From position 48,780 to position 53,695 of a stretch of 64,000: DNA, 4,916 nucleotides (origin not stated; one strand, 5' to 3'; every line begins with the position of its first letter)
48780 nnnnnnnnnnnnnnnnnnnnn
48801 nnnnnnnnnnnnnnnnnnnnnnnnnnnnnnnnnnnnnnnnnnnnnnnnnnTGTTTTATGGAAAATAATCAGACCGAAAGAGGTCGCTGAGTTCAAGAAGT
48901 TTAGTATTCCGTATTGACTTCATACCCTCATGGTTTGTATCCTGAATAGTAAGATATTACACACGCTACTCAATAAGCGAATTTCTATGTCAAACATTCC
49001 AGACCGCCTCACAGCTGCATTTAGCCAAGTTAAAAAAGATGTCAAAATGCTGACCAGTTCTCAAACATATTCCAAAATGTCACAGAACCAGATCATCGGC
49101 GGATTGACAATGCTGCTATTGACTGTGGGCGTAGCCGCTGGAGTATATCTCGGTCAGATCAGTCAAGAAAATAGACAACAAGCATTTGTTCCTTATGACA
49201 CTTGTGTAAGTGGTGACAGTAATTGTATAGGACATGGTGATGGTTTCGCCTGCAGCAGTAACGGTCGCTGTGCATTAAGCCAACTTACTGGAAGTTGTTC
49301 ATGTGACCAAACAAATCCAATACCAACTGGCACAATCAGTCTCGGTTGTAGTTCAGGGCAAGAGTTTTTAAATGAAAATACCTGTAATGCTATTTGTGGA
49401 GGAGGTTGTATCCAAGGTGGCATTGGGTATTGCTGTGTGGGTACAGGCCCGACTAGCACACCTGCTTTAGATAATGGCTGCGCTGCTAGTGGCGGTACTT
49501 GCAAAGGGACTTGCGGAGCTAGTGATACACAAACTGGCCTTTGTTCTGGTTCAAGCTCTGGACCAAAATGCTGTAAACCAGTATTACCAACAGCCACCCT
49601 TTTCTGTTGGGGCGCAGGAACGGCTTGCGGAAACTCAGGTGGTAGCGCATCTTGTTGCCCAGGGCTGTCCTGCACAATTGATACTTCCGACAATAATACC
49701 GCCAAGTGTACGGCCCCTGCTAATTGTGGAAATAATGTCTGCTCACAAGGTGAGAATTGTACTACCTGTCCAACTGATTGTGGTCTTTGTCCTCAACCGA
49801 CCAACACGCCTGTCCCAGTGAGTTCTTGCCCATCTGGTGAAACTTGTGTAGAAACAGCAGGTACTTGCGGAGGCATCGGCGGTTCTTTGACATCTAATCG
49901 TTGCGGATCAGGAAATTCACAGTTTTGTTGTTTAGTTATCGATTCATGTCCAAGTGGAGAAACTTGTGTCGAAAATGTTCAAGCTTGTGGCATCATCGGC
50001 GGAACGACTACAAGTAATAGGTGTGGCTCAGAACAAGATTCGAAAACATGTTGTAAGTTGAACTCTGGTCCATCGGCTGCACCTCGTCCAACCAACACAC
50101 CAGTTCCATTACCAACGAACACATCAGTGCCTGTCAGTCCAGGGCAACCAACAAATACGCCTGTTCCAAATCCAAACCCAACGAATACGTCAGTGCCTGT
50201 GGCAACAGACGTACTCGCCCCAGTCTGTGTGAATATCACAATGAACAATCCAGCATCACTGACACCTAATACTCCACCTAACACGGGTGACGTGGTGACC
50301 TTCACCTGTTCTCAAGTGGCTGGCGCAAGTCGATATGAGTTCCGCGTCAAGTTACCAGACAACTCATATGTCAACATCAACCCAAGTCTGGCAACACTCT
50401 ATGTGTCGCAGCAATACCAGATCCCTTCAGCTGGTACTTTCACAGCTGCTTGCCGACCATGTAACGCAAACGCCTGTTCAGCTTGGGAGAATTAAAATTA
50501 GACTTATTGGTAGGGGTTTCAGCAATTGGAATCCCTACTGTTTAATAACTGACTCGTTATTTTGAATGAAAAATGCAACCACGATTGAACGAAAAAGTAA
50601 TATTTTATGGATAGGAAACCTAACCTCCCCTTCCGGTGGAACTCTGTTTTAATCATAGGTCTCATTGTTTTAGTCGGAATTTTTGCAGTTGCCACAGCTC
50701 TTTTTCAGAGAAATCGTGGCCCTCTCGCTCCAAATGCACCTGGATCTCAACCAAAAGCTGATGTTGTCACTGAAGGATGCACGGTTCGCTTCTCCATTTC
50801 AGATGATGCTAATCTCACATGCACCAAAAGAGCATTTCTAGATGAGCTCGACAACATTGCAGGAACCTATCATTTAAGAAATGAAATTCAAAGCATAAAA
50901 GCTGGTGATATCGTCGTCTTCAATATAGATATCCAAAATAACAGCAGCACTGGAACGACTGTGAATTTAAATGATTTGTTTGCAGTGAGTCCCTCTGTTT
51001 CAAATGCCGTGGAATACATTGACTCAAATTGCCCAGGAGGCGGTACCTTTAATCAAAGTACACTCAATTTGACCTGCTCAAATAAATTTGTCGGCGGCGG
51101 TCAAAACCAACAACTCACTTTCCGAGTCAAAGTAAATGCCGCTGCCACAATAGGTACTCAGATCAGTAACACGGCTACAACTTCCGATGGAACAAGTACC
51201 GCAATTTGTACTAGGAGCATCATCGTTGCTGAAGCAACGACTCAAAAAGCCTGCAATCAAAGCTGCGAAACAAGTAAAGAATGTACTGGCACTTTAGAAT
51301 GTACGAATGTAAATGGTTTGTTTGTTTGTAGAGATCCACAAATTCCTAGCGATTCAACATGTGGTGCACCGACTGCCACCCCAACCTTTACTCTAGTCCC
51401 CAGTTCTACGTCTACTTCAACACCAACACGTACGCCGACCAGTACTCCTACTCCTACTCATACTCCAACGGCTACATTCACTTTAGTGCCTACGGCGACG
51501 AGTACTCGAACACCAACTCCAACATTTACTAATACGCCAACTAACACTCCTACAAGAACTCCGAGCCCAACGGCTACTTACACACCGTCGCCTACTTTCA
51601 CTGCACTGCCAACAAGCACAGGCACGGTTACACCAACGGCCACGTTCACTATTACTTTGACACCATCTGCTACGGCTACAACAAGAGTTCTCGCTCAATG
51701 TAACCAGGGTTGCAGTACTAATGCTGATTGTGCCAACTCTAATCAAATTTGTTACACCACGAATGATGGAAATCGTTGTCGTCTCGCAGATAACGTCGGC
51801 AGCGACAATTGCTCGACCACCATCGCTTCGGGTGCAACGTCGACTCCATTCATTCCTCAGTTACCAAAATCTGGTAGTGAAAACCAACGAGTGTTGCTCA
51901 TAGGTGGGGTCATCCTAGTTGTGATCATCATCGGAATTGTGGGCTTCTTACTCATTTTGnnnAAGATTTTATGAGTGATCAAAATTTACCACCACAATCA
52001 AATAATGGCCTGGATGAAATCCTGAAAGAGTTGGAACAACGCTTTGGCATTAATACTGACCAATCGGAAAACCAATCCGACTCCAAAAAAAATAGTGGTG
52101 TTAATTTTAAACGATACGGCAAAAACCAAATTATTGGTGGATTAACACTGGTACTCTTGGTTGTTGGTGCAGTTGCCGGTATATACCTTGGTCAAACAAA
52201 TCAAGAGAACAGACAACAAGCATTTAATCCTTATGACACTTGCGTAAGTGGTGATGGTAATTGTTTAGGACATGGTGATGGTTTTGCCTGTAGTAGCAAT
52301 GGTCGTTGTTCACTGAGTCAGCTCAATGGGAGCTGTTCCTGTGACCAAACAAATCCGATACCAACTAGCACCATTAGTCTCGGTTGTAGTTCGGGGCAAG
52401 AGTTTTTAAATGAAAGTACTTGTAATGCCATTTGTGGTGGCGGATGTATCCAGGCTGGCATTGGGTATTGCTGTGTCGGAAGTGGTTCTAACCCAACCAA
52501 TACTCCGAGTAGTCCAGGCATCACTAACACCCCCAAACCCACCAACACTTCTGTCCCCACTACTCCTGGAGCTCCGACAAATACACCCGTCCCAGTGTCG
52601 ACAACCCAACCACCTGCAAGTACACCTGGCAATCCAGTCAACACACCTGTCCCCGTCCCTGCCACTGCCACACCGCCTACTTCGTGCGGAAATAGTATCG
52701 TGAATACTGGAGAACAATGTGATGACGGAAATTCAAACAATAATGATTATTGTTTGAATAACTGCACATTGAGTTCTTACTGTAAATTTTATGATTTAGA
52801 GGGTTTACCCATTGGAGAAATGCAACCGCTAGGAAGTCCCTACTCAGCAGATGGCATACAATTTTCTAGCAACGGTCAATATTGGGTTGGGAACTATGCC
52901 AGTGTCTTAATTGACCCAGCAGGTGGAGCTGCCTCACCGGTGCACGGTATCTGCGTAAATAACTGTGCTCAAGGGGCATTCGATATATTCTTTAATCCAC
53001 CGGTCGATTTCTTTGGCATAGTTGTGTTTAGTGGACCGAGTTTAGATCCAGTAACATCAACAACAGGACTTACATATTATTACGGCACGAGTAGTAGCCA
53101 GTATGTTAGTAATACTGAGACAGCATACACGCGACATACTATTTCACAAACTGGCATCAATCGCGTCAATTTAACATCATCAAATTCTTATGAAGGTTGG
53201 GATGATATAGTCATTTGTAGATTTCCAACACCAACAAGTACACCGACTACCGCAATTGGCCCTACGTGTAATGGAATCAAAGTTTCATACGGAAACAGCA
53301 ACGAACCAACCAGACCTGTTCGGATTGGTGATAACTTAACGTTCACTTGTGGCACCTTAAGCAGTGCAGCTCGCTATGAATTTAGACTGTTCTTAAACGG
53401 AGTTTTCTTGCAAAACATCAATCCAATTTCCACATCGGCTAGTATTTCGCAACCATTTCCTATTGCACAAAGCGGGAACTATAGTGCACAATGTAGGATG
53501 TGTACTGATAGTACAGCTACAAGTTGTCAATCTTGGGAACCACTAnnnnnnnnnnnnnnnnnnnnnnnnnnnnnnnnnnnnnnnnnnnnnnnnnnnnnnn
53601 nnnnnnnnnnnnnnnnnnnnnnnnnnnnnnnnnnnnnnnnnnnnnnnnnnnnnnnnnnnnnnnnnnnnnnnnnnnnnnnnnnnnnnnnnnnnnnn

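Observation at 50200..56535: Apparently novel C-terminal ~90-aa Cys-containing domain ending exactly at the stop codon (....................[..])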

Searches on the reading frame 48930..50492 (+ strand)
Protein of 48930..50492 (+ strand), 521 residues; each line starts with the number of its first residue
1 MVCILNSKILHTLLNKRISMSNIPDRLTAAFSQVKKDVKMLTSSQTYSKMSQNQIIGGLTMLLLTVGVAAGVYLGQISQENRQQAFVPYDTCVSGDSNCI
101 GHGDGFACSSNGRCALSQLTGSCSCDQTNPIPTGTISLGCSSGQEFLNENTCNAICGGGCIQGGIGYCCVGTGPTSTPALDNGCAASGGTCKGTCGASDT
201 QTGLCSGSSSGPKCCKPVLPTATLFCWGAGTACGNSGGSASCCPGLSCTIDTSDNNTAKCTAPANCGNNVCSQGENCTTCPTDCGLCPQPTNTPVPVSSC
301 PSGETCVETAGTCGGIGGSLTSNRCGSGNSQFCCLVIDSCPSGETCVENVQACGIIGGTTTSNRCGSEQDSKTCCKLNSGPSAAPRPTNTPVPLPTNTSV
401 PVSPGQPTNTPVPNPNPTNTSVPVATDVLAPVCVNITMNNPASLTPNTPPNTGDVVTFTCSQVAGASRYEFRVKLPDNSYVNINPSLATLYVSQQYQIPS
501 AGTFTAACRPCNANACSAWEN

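Call 4: search_protein_families(library=pfam, proteins=[window:48930-50492:+], max_evalue=1)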
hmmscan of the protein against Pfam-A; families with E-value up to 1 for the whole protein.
window:48930-50492:+ (521 aa): 1 family
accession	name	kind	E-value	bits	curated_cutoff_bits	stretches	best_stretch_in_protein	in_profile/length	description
PF15054.11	DUF4535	-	0.42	10.8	28.3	0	490-501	13-24/45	Domain of unknown function (DUF4535)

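Call 63: search_protein_families(library=ncbifam, proteins=[window:48930-50492:+], max_evalue=0.1)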
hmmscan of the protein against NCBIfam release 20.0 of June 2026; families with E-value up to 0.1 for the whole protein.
window:48930-50492:+ (521 aa): 0 families

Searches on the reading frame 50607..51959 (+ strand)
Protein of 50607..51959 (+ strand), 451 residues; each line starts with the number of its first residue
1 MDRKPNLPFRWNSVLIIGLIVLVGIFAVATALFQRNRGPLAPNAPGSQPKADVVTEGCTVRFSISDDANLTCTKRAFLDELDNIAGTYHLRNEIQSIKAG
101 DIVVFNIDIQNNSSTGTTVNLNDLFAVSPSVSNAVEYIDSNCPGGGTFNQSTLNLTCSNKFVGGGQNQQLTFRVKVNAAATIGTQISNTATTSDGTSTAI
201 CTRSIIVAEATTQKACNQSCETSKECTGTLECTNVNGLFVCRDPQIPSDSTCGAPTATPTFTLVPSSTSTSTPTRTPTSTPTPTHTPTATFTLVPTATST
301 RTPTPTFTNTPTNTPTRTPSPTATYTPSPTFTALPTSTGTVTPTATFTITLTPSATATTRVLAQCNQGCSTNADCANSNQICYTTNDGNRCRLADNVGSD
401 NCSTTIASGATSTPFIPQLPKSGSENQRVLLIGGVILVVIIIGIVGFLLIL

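Call 4: search_protein_families(library=pfam, proteins=[window:50607-51959:+], max_evalue=1)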
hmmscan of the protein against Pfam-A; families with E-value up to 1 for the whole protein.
window:50607-51959:+ (451 aa): 6 families
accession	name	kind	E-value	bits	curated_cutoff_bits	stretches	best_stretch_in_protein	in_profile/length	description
PF02389.20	Cornifin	-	0.0015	19.2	34.8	1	244-364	9-131/135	Cornifin (SPRR) family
PF00746.26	Gram_pos_anchor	-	0.0032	17.8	20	1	417-444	7-34/43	LPXTG cell wall anchor motif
PF05283.16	MGC-24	-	0.011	16.6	28.5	1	359-448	37-126/140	Multi-glycosylated core protein 24 (MGC-24), sialomucin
PF17936.7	Big_6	-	0.06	14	27.6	0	337-361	38-62/83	Bacterial Ig domain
PF17998.7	AgI_II_C2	-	0.066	14.1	27.1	1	144-195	105-135/148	Cell surface antigen I/II C2 terminal domain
PF00095.26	WAP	-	0.55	11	20.8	0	362-392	10-39/41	WAP-type (Whey Acidic Protein) 'four-disulfide core'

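Call 63: search_protein_families(library=ncbifam, proteins=[window:50607-51959:+], max_evalue=0.1)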
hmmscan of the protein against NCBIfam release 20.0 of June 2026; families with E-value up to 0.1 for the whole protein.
window:50607-51959:+ (451 aa): 2 families
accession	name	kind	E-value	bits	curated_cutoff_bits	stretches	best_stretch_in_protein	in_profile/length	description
TIGR01167.1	LPXTG_anchor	domain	0.0088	16.7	15.9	1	418-445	1-27/34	LPXTG cell wall anchor domain-containing protein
TIGR04226.1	RrgB_K2N_iso_D2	domain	0.037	14.9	30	1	97-191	17-119/123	isopeptide-forming domain-containing fimbrial protein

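Call 72: search_solved_structures(query=window:50607-51959:+, max_evalue=1)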
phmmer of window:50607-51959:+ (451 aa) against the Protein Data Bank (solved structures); distinct sequences matched with E-value up to 1: 8.
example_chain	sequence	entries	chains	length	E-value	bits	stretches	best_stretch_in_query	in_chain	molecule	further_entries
8zvk_A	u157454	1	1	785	0.01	18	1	261-336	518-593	AaBgIC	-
1zv9_A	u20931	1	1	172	0.038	16.1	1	97-156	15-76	Cellulosomal scaffoldin adaptor protein B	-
1qzn_A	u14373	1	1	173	0.039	16.1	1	97-156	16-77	cellulosomal scaffoldin adaptor protein B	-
3f2l_A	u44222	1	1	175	0.04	16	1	97-156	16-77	Cellulosomal scaffoldin adaptor protein B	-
3bwz_A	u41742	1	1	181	0.043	15.9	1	97-156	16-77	Cellulosomal scaffoldin adaptor protein B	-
3l8q_A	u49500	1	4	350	0.12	14.4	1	97-156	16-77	Cellulosomal scaffoldin adaptor protein B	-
9h0a_A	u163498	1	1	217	0.56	12.2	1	101-180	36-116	Parasitophorous vacuolar protein 5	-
6tlb_A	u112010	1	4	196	0.63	12.1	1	101-180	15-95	Serine/threonine protein kinase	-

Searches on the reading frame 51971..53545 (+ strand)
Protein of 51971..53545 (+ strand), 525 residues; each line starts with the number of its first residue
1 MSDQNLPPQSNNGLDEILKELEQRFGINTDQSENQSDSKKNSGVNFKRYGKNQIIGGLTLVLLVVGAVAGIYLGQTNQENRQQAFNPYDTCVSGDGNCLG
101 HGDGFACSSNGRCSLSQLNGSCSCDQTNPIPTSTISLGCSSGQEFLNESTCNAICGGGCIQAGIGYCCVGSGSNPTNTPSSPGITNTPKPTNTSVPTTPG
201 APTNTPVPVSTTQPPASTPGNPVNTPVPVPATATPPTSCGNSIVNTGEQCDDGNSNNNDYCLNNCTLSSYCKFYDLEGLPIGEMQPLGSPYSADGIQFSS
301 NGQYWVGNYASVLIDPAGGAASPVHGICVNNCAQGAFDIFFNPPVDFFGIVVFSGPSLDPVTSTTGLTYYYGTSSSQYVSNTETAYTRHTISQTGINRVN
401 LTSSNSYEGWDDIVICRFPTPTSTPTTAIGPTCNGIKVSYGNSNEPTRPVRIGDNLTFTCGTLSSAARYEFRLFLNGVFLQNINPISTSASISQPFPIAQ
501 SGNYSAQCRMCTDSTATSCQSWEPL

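Call 4: search_protein_families(library=pfam, proteins=[window:51971-53545:+], max_evalue=1)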
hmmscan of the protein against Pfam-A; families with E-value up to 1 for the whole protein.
window:51971-53545:+ (525 aa): 1 family
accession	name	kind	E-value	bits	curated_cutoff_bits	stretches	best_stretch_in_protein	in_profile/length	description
PF13948.11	DUF4215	-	0.00023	21.8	27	1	238-265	20-46/47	Domain of unknown function (DUF4215)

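Call 63: search_protein_families(library=ncbifam, proteins=[window:51971-53545:+], max_evalue=0.1)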
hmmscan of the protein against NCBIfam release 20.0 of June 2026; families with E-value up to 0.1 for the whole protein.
window:51971-53545:+ (525 aa): 1 family
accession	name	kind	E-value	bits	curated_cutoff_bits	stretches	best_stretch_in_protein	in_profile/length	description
TIGR02232.1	myxo_disulf_rpt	repeat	4.3e-07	29.6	20.8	1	237-267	2-32/38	cysteine-rich acidic repeat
